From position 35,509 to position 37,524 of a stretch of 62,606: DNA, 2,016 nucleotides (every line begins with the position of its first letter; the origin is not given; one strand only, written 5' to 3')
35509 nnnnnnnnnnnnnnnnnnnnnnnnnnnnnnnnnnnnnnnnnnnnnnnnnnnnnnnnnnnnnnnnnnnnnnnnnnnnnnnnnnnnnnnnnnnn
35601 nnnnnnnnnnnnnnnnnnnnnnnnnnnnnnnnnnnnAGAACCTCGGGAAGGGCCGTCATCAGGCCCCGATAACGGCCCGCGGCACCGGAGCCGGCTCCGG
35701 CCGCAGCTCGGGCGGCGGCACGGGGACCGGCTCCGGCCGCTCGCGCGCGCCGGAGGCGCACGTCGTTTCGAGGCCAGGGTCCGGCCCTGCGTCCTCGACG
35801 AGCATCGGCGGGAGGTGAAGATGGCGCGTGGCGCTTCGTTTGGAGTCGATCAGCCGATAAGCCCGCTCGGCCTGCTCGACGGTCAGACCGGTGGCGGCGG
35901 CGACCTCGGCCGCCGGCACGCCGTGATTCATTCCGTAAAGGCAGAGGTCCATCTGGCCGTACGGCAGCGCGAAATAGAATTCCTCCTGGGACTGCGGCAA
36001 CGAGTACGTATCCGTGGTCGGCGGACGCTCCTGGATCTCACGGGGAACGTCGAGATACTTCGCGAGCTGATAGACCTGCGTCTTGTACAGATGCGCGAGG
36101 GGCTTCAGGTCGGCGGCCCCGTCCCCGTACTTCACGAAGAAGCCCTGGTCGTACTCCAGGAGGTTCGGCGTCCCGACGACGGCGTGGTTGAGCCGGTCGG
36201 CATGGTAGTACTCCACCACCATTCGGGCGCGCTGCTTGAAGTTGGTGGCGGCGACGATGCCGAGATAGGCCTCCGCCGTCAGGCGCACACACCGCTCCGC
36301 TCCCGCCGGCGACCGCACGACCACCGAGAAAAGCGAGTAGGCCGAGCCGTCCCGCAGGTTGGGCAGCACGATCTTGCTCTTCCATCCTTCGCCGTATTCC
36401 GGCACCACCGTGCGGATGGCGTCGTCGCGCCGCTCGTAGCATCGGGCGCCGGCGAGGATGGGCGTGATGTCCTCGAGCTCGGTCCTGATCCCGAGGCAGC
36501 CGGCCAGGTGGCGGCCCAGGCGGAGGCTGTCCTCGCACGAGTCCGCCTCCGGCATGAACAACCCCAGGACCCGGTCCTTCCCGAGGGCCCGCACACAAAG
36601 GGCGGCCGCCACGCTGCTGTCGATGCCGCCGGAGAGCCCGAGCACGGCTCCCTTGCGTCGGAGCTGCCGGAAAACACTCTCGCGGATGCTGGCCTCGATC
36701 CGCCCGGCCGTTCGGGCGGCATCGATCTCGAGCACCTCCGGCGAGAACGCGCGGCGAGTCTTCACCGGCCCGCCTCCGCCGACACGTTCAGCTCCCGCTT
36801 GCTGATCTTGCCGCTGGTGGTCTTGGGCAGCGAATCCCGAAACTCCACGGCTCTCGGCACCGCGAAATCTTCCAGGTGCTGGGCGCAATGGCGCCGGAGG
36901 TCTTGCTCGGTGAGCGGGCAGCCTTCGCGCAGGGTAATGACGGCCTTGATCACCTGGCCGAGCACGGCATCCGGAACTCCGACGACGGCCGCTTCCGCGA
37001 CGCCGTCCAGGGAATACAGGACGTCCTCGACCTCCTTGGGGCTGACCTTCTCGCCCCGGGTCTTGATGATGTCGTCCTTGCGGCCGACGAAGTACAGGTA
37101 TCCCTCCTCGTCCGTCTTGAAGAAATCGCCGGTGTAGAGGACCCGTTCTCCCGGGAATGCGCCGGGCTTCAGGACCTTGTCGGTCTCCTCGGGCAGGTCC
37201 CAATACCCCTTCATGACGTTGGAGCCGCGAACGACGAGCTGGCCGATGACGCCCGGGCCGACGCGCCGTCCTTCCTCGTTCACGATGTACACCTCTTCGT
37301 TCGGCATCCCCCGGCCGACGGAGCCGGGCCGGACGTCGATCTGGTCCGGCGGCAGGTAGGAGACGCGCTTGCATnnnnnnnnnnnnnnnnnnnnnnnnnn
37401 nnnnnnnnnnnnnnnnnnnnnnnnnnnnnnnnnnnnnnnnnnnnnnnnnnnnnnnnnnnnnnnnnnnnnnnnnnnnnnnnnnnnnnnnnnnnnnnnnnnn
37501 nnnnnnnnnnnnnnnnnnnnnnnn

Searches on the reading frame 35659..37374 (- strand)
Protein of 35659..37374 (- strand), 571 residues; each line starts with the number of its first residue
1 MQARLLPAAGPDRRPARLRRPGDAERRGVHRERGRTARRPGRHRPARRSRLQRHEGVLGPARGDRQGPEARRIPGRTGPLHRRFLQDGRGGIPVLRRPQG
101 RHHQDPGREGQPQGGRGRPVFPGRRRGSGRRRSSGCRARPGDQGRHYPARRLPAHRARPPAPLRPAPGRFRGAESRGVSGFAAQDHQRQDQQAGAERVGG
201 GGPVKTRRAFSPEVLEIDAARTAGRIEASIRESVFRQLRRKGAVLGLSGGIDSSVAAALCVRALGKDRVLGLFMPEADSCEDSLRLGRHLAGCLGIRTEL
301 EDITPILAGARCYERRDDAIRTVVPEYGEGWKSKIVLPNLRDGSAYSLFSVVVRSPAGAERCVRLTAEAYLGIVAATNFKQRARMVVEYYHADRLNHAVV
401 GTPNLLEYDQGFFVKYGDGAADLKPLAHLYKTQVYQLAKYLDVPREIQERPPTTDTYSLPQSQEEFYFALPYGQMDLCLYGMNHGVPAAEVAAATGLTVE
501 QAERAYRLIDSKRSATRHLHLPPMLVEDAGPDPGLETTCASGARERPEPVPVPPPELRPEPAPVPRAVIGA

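Call 74: search_protein_families(library=pfam, proteins=[window:35659-37374:-], max_evalue=0.000001)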
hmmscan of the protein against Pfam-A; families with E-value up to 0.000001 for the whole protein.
window:35659-37374:- (571 aa): 1 family
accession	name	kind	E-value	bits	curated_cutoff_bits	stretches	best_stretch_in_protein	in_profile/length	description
PF02540.23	NAD_synthase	-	2.9e-52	177.7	21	2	374-511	99-234/242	NAD synthase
